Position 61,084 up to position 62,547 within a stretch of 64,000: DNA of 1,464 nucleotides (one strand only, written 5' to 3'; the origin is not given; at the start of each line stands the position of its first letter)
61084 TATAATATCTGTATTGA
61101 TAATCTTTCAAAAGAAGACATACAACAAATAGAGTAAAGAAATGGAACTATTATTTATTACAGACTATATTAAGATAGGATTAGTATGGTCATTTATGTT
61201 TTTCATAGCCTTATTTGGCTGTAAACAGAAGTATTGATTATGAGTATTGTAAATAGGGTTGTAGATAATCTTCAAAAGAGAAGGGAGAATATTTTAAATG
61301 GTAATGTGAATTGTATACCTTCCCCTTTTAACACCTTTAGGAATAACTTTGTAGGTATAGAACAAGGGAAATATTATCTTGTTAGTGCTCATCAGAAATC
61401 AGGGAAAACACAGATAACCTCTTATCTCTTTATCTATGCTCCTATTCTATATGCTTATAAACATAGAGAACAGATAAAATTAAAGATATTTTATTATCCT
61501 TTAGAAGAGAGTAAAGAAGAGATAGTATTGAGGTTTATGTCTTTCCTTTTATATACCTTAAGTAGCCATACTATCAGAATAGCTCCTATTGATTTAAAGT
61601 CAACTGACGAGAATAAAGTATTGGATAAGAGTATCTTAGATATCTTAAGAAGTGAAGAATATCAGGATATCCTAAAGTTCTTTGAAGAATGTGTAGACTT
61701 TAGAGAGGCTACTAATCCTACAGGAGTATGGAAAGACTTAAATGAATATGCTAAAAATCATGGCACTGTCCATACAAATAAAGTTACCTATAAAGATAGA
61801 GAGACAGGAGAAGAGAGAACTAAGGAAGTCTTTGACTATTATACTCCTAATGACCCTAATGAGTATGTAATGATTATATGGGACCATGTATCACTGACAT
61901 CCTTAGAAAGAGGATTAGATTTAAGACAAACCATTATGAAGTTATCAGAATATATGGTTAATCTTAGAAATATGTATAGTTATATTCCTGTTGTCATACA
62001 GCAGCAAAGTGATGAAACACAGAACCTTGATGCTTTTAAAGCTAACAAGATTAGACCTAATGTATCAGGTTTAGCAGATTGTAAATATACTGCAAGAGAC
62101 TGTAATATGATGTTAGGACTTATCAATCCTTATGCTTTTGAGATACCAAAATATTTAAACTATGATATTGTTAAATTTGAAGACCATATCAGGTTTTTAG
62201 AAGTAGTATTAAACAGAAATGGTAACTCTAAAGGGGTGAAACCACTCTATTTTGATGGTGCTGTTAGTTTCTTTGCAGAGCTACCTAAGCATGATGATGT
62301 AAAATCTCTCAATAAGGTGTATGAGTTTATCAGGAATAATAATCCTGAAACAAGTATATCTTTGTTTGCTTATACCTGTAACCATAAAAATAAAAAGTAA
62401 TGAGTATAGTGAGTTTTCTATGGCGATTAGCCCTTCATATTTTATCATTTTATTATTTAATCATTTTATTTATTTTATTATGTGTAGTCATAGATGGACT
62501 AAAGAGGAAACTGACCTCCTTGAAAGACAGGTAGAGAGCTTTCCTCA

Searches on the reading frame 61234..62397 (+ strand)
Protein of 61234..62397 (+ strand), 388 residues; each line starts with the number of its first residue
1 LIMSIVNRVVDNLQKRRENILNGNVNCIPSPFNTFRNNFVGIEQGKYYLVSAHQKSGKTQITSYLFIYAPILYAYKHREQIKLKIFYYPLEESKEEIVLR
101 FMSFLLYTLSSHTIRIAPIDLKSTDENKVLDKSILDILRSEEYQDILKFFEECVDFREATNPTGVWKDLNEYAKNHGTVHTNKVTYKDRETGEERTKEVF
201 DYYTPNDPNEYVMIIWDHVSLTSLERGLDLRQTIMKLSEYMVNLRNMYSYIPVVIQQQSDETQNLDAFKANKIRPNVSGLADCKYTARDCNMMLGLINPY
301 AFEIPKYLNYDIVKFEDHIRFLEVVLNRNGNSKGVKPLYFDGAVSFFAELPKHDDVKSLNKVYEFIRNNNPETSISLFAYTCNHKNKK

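Call 96: search_protein_families(library=phrogs, proteins=[window:61234-62397:+], max_evalue=0.001)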
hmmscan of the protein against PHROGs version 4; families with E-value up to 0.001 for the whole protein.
window:61234-62397:+ (388 aa): 3 families
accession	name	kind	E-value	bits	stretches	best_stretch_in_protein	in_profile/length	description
phrog_15558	-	unknown function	2.6e-14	54.2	1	156-300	202-343/403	-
phrog_19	-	DNA, RNA and nucleotide metabolism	1.7e-11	44.7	1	7-355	316-586/621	DnaB-like replicative helicase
phrog_239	-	DNA, RNA and nucleotide metabolism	0.00057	19.9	1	28-104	341-409/801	DNA primase/helicase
